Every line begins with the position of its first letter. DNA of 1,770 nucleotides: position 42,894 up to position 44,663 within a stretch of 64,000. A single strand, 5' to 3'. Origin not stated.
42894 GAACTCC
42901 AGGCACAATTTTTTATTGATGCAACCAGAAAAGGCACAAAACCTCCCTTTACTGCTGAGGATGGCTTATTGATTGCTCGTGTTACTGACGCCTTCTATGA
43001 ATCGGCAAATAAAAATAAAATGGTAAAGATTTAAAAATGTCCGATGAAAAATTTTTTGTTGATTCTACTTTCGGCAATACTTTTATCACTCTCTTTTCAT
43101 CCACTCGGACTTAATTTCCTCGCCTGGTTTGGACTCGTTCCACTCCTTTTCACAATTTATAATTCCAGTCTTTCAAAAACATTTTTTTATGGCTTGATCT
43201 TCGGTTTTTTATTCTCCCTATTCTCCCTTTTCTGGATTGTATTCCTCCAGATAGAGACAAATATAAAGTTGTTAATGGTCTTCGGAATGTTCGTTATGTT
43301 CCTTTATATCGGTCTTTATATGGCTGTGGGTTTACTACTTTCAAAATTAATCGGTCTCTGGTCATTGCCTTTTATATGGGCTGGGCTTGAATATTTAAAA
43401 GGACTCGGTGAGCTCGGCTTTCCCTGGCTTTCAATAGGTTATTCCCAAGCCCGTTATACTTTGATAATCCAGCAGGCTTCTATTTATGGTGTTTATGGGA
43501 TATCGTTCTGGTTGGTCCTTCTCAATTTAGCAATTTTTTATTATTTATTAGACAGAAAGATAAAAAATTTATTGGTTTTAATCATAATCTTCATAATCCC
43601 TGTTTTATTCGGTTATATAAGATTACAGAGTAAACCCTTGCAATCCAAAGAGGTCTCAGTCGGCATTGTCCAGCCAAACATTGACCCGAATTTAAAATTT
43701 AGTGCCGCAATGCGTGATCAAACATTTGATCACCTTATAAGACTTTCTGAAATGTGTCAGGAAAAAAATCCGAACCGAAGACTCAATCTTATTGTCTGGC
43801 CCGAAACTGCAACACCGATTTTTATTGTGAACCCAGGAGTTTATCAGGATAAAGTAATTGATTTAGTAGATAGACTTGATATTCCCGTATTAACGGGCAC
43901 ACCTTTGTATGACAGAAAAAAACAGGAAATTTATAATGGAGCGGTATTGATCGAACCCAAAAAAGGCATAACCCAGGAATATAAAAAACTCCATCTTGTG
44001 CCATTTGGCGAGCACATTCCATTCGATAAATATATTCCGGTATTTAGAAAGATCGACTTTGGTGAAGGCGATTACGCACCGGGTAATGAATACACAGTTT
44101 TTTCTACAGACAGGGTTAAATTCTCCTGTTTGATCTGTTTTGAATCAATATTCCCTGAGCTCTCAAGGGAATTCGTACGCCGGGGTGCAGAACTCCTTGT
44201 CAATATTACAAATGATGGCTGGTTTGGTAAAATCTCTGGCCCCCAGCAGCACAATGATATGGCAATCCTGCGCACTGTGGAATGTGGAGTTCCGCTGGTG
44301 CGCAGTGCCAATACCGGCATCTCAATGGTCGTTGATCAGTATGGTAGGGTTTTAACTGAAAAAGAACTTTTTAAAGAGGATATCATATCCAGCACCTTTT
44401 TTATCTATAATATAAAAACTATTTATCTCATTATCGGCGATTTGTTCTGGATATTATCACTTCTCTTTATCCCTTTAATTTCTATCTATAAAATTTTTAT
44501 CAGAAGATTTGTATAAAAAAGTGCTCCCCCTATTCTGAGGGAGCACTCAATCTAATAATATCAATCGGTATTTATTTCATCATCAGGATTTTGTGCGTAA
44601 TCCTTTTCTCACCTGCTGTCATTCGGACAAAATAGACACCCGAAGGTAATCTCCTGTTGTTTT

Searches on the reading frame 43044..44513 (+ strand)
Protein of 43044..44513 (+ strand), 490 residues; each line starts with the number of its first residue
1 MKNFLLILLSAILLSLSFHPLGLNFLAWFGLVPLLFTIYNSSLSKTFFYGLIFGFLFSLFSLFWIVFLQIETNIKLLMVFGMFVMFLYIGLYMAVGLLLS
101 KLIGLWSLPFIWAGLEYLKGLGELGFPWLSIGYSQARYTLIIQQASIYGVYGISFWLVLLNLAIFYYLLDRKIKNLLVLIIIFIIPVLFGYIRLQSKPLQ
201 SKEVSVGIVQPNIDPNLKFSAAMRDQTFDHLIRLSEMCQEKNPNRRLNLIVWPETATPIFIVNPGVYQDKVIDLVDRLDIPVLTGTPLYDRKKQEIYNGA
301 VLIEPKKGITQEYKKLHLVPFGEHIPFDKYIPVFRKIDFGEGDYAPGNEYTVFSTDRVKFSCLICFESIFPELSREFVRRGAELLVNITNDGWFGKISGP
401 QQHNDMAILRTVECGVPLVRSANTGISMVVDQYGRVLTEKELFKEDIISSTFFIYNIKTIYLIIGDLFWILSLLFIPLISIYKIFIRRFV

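Call 68: search_protein_families(library=pfam, proteins=[window:43044-44513:+], max_evalue=0.00001)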
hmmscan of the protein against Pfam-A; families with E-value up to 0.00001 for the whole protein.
window:43044-44513:+ (490 aa): 2 families
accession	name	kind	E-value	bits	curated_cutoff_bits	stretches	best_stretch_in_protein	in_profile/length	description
PF20154.4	LNT_N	-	1.1e-32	113.8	27.1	1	10-162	1-158/159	Apolipoprotein N-acyltransferase N-terminal domain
PF00795.27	CN_hydrolase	-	5.7e-32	111.5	23.2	1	206-449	2-243/256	Carbon-nitrogen hydrolase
